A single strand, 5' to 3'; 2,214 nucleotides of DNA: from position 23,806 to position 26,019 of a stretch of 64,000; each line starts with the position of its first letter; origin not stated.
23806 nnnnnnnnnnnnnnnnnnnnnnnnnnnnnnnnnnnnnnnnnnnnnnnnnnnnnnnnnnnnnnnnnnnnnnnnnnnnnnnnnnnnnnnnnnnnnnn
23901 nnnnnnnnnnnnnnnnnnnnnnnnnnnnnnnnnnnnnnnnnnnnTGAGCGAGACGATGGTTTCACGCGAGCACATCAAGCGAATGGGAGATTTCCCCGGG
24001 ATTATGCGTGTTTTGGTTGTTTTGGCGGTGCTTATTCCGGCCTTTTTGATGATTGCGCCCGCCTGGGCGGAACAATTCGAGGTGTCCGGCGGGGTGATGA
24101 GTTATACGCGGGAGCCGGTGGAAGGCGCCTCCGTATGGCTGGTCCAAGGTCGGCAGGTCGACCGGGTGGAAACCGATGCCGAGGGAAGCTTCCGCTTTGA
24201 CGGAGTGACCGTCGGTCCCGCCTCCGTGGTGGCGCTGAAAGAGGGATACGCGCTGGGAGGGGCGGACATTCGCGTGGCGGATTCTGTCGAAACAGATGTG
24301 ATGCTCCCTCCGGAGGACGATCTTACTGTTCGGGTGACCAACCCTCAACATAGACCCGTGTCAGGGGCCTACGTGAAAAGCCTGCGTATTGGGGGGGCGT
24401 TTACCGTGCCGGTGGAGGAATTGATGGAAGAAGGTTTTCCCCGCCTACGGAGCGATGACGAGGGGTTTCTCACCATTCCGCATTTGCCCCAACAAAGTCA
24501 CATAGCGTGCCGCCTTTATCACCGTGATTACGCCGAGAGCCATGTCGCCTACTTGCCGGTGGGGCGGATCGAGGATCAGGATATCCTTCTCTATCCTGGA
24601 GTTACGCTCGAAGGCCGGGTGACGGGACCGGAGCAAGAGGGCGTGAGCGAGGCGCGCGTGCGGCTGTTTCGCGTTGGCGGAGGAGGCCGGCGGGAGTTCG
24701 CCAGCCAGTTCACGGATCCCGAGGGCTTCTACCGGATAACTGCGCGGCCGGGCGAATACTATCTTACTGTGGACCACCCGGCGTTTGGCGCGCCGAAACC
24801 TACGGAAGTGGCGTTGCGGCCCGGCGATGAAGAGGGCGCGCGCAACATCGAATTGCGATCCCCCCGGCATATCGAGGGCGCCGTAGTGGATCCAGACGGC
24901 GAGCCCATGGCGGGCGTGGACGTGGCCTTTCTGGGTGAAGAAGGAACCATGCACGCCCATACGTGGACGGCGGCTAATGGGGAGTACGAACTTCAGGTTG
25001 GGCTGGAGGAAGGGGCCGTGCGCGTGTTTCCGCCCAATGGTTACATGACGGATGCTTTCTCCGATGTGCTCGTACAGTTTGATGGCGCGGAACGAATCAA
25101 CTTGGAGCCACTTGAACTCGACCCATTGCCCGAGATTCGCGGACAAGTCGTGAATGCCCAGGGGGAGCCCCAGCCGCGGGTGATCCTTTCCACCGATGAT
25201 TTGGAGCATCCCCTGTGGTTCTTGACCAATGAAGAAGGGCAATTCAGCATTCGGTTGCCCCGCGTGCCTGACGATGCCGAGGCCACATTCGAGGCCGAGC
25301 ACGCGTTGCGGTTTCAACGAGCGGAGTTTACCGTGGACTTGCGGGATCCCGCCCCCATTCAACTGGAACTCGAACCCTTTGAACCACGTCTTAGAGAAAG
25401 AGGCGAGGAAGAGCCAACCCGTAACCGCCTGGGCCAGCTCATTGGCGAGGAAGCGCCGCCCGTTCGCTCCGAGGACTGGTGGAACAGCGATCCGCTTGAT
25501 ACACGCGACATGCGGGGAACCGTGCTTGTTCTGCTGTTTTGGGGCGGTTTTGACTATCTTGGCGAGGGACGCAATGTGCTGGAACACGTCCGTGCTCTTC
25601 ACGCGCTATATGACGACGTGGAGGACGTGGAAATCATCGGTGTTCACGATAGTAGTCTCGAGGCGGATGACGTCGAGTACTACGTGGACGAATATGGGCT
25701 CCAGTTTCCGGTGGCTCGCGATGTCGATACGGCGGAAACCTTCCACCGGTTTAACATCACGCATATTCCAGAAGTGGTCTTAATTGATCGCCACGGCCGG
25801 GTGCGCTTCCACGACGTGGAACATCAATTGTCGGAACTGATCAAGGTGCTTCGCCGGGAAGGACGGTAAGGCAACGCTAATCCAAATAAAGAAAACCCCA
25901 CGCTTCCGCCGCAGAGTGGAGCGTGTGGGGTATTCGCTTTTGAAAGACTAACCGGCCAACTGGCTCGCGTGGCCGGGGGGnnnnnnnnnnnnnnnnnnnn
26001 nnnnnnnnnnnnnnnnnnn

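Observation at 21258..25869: Tandem paralogous secreted proteins of CarbopepD_reg-like repeats ending in Cys-less thioredoxin-fold domains, preceded by a DUF1080-like protein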

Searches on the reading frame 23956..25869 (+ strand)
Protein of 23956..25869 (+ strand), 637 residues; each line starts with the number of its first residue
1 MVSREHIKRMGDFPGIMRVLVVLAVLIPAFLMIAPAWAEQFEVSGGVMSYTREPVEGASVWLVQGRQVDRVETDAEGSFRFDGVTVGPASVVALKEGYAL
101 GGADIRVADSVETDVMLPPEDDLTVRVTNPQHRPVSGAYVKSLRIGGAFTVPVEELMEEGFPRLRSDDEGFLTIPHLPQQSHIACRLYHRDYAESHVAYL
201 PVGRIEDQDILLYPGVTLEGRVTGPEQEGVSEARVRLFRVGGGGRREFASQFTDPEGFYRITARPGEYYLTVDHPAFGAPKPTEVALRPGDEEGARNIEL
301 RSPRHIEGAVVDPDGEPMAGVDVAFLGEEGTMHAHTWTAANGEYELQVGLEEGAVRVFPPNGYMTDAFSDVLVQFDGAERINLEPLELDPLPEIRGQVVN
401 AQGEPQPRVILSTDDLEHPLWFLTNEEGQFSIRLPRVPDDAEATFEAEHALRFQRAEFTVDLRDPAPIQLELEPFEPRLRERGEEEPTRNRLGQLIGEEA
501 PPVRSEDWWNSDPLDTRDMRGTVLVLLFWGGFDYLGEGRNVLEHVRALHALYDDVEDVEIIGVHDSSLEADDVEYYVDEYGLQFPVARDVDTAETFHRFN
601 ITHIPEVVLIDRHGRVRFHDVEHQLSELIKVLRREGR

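Call 3: search_protein_families(library=pfam, proteins=[window:23956-25869:+], max_evalue=1)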
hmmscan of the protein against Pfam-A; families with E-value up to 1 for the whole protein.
window:23956-25869:+ (637 aa): 16 families
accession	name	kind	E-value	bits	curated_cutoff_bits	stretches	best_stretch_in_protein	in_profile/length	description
PF13620.12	CarboxypepD_reg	-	8.5e-42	141.8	32.3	4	43-113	2-75/82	Carboxypeptidase regulatory-like domain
PF13715.12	CarbopepD_reg_2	-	2.2e-12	47.3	32.2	2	43-115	1-72/88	CarboxypepD_reg-like domain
PF07210.18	DUF1416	-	1.4e-10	41.3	23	2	297-362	13-77/97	Protein of unknown function (DUF1416)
PF17210.9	SdrD_B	-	2.3e-10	41.1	29.7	3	46-114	15-86/112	SdrD B-like domain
PF13905.12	Thioredoxin_8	-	1.7e-06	28.7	27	1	521-616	1-94/94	Thioredoxin-like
PF00578.27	AhpC-TSA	-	2.9e-06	27.7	26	1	496-618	1-123/124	AhpC/TSA family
PF25020.1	TTR_TEN1-4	-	2.4e-05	24.6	27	1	306-348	9-49/86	Teneurin TTR-like domain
PF11974.14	bMG3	-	3.7e-05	24.1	34.9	0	52-84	25-59/103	Bacterial alpha-2-macroglobulin MG3 domain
PF02369.22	Big_1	-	4.8e-05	23.8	34.9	1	309-347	24-65/93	Bacterial Ig-like domain (group 1)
PF08534.16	Redoxin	-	0.00079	19.7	26.6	1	499-623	5-135/148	Redoxin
PF24107.1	DUF7382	-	0.0027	18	27.4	0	112-140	11-39/65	Domain of unknown function (DUF7382)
PF20598.4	DUF6795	-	0.0041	17.8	27.4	0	46-84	3-46/103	Domain of unknown function (DUF6795)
PF17789.7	MG4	-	0.0052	17.4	24.7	0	310-350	22-62/95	Macroglobulin domain MG4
PF17802.7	SpaA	-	0.014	15.9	23.1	1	50-90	11-55/91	Prealbumin-like fold domain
PF16371.11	MetallophosN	-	0.078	13.6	35.6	0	313-370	5-56/77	N terminal of Calcineurin-like phosphoesterase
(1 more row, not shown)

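Call 4: search_protein_families(library=ncbifam, proteins=[window:23956-25869:+], max_evalue=1)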
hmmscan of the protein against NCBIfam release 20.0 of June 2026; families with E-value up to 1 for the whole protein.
window:23956-25869:+ (637 aa): 5 families
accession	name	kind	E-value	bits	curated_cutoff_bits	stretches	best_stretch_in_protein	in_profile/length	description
NF002854.0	PRK03147.1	subfamily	3e-10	40.3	170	1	496-617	38-153/176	thiol-disulfide oxidoreductase ResA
TIGR04134.1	lipo_with_rSAM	hypoth_equivalog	3.1e-08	33.8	39.8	1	40-87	39-95/150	radical SAM-associated putative lipoprotein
NF058648.1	ECF_sub_HI1622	equivalog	2.1e-07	31.1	100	1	20-83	4-69/180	NikL family nickel/cobalt ECF transporter subunit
TIGR04056.1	OMP_RagA_SusC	subfamily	7.9e-06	24.5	368.25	2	305-349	2-42/981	SusC/RagA family TonB-linked outer membrane protein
NF052345.1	S_layer_anammox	exception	0.0092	13.3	1400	1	43-115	1315-1387/1596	Kustd1514 family S-layer glycoprotein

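Call 7: find_homologous_proteins(query=window:23956-25869:+)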
Query window:23956-25869:+ (637 aa): 18 proteins with E <= 0.001 among 8000 candidates.
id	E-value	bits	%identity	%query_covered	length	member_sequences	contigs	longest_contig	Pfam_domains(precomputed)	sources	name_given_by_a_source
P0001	0.0e+0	1331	91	100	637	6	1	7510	PF13715.13,PF25020.2,PF02369.23,PF07210.19,PF13905.13,PF13620.13,PF22904.4,PF17210.10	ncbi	ncbi:MAG: carboxypeptidase regulatory-like domain-containing protein [Candidatus Hydrogenedentota ba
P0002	0.0e+0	1180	82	99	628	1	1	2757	PF13715.13,PF25020.2,PF07210.19,PF13905.13,PF00578.28,PF13620.13,PF22904.4,PF17210.10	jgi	-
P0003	0.0e+0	1179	84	95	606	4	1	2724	PF13715.13,PF07210.19,PF13905.13,PF00578.28,PF13620.13,PF22904.4,PF17210.10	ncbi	-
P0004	2.2e-201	689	52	97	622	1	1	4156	PF13715.13,PF25020.2,PF02369.23,PF15976.12,PF00578.28,PF13620.13,PF22904.4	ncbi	-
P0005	8.0e-199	680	52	95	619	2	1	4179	PF13715.13,PF25020.2,PF02369.23,PF15976.12,PF00578.28,PF13620.13,PF22904.4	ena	-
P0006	1.4e-190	653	49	99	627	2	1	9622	PF02369.23,PF07210.19,PF15976.12,PF00578.28,PF13620.13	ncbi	-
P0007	5.9e-161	555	45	97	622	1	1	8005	PF13715.13,PF25020.2,PF08534.17,PF13905.13,PF00578.28,PF13620.13,PF22904.4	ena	-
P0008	5.3e-120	420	36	95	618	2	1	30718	PF13715.13,PF13905.13,PF00578.28,PF13620.13,PF22904.4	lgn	-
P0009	1.6e-6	45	25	44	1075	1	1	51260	PF17789.8,PF17802.8,PF00775.28,PF13620.13,PF17210.10,PF24107.2,PF10670.16,PF13715.13,PF25020.2,PF02369.23,PF14686.13,PF20598.5,PF09430.17,PF22904.4,PF13115.12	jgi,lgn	-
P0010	2.5e-6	44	28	48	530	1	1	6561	PF13715.13,PF17820.8,PF02369.23,PF20598.5,PF00775.28,PF13620.13,PF22904.4,PF17210.10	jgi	jgi:protocatechuate 3,4-dioxygenase beta subunit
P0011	1.6e-5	42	24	65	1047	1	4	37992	PF17789.8,PF17802.8,PF00775.28,PF13620.13,PF10670.16,PF13715.13,PF25020.2,PF22902.3,PF01060.30,PF02369.23,PF11974.15,PF20598.5,PF15976.12,PF09430.17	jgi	jgi:protocatechuate 3,4-dioxygenase beta subunit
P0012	2.3e-5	41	27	39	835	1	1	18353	PF17802.8,PF00775.28,PF13620.13,PF17210.10,PF24107.2,PF10670.16,PF13715.13,PF25020.2,PF02369.23,PF14686.13,PF15976.12,PF09430.17,PF22904.4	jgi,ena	-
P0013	2.6e-5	41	27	36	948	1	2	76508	PF08308.18,PF17802.8,PF23193.2,PF00775.28,PF13620.13,PF17210.10,PF10670.16,PF13715.13,PF22902.3,PF01060.30,PF02369.23,PF14686.13,PF24421.2,PF24025.2,PF20598.5,PF09430.17,PF22904.4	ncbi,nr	ncbi:MAG: carboxypeptidase regulatory-like domain-containing protein [Planctomycetes bacterium]|nr:c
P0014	9.9e-5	39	28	22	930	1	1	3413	PF10670.16,PF13715.13,PF02369.23,PF07210.19,PF20598.5,PF17802.8,PF00775.28,PF13620.13,PF09430.17,PF22904.4,PF17210.10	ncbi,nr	ncbi:MAG: carboxypeptidase regulatory-like domain-containing protein, partial [Planctomycetes bacter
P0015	1.5e-4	39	24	34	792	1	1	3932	PF17789.8,PF17802.8,PF00775.28,PF13620.13,PF17210.10,PF10670.16,PF13715.13,PF25020.2,PF01060.30,PF02369.23,PF20598.5,PF22904.4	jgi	jgi:protocatechuate 3,4-dioxygenase beta subunit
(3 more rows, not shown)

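Call 11: find_encoding_contigs(protein=P0008, flank=8000, max_places=2)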
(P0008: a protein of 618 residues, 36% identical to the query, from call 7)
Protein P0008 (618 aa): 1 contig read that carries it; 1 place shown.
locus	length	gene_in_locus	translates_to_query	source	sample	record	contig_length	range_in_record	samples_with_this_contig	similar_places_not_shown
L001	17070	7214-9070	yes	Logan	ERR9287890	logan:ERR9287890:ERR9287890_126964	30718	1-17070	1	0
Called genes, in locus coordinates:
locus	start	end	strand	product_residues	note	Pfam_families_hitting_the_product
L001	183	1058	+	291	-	-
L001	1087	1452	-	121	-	-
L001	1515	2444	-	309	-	PF01063:Aminotran_4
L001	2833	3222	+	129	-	PF01042:Ribonuc_L-PSP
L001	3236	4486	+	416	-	PF13431:TPR_17 (faint), PF00515:TPR_1 (faint), PF07719:TPR_2 (faint), PF13414:TPR_11 (faint), PF13424:TPR_12 (faint), PF13428:TPR_14 (faint), PF14559:TPR_19 (faint), PF13485:Peptidase_MA_2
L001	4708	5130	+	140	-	-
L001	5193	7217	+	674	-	PF13620:CarboxypepD_reg, PF13715:CarbopepD_reg_2 (faint), PF13620:CarboxypepD_reg (weak)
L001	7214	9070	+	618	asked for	PF13620:CarboxypepD_reg (weak), PF13715:CarbopepD_reg_2 (faint), PF22904:NOMO1-like_2nd (faint), PF13620:CarboxypepD_reg, PF00578:AhpC-TSA (weak), PF13905:Thioredoxin_8 (weak)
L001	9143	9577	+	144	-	PF04304:DUF454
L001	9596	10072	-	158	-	-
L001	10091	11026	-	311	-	PF00072:Response_reg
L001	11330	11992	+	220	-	-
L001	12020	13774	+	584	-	PF07719:TPR_2 (faint), PF13424:TPR_12 (faint), PF00515:TPR_1 (faint)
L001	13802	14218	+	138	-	PF05025:RbsD_FucU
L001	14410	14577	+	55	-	-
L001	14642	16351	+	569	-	-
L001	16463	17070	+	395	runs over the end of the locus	PF13088:BNR_2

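Call 44: find_related_loci(query=A1, collection=genome_contigs, flank=6000)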
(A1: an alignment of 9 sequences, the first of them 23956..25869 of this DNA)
Query A1 (637 aa) in genome_contigs; peptide patterns used: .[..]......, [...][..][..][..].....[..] (x = any residue, [..] = any of these).
79 stretches matched a pattern; 31 encode a relative of the query (tblastn E <= 1e-3); 30 distinct loci.
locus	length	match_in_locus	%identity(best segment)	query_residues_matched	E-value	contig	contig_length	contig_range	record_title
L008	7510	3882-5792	91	1-637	0e+0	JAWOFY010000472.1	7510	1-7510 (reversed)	MAG: Candidatus Hydrogenedentota bacterium isolate BLK6-3.bin.159 k191_369737, whole genome shotgun sequence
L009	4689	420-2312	83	7-637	0e+0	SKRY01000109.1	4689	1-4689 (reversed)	MAG: Candidatus Hydrogenedentota bacterium isolate CSSed162cmA_50 CSSed16-2cmA-97434, whole genome shotgun sequence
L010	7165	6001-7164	82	6-393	0e+0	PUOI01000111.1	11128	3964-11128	MAG: Candidatus Hydrogenedentota bacterium isolate B1Sed10_145 B1-Sed10-C8053, whole genome shotgun sequence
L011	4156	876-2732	52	15-635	0e+0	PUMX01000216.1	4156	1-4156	MAG: Candidatus Hydrogenedentota bacterium isolate B1Sed10_210R1 B1-Sed10-C36174, whole genome shotgun sequence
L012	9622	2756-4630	49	4-635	0e+0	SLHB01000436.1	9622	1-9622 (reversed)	MAG: Candidatus Hydrogenedentota bacterium isolate CSSed165cm_129 CSSed16-5cm-28156, whole genome shotgun sequence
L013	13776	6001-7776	41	41-636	5e-156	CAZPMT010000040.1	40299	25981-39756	MAG TPA_asm: uncultured Nitrospiraceae bacterium isolate SRP302447_co3_797 genome assembly, contig: NODE_2627_length_402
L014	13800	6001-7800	40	30-632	1e-142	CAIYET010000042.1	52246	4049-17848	MAG: Candidatus Hydrogenedentes bacterium isolate MJ-time_bin-1056 genome assembly, contig: bin-1056:0042/1133, whole ge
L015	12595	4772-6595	41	21-634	5e-141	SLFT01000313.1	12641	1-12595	MAG: Candidatus Hydrogenedentota bacterium isolate CSSed162cmB_64 CSSed16-2cmB-16180, whole genome shotgun sequence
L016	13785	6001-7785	40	39-636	6e-139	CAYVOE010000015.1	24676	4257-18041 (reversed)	MAG TPA_asm: uncultured Nitrospiraceae bacterium isolate SRP268622_co1_273 genome assembly, contig: NODE_4186_length_246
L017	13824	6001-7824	40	21-634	8e-139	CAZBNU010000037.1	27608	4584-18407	MAG TPA_asm: uncultured Nitrospirales bacterium isolate binchicken_co42_482 genome assembly, contig: NODE_1862_length_27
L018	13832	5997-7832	39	15-634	1e-137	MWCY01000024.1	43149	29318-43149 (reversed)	MAG: Candidatus Hydrogenedentes bacterium ADurb.Bin170 BWY07_contig000024, whole genome shotgun sequence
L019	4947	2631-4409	40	41-636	2e-139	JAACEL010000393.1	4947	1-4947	MAG: Nitrospiraceae bacterium isolate OTbin.67 scaffold_12472, whole genome shotgun sequence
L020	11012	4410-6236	41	16-634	7e-135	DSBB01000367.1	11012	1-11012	MAG TPA_asm: Candidatus Hydrogenedentota bacterium isolate SpSt-1162 Ga0129302_1003375, whole genome shotgun sequence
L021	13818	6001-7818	39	25-634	1e-134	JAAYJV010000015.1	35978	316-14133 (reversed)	MAG: Candidatus Hydrogenedens sp. isolate AS10tlH2TH_339 24697_AS10, whole genome shotgun sequence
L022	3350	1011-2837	38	21-636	8e-129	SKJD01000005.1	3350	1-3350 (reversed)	MAG: Candidatus Hydrogenedentota bacterium isolate CSBr16_9 CSBr16-54942, whole genome shotgun sequence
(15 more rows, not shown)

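Call 55: list_cluster_members(proteins=[P0229, P0235, P0218, P0221, P0201, P0204, window:23956-25866:+, P0019, P0190])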
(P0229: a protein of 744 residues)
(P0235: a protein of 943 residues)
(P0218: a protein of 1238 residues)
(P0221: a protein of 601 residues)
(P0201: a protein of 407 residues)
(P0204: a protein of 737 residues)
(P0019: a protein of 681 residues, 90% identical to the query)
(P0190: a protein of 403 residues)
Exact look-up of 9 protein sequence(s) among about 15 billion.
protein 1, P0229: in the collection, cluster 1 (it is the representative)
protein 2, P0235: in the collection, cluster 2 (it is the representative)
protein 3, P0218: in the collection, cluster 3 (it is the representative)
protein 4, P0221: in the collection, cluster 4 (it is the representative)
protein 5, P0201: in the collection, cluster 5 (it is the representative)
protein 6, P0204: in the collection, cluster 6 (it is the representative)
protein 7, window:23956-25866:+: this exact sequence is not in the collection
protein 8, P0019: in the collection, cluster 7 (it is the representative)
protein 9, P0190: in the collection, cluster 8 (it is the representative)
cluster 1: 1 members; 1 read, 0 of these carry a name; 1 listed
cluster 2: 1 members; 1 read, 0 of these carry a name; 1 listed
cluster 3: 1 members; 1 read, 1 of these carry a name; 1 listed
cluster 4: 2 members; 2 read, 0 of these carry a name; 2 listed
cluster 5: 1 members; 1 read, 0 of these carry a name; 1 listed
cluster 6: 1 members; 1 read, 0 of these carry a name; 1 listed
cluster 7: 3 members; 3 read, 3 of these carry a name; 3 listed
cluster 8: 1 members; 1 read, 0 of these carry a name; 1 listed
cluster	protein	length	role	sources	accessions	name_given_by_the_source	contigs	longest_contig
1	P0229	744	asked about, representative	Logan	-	-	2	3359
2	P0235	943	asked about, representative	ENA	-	-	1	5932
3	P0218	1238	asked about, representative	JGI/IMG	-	peroxiredoxin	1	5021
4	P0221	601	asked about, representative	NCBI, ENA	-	-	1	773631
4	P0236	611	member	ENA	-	-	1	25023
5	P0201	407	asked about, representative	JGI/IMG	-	-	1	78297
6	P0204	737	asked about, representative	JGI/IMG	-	-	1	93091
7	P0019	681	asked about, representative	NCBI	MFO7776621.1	MAG: carboxypeptidase-like regulatory domain-containing protein [Candidatus ...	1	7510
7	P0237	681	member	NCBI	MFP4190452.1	MAG: carboxypeptidase regulatory-like domain-containing protein [Candidatus ...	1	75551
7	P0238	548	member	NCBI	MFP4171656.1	MAG: carboxypeptidase regulatory-like domain-containing protein, partial [Candidatus ...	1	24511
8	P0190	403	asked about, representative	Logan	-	-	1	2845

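Call 62: search_protein_families(library=pfam, proteins=[L001:4708-5130:+], max_evalue=0.00001)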
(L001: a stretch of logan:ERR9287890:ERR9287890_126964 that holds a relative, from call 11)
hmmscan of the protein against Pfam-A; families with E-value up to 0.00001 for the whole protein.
L001:4708-5130:+ (140 aa): 0 families
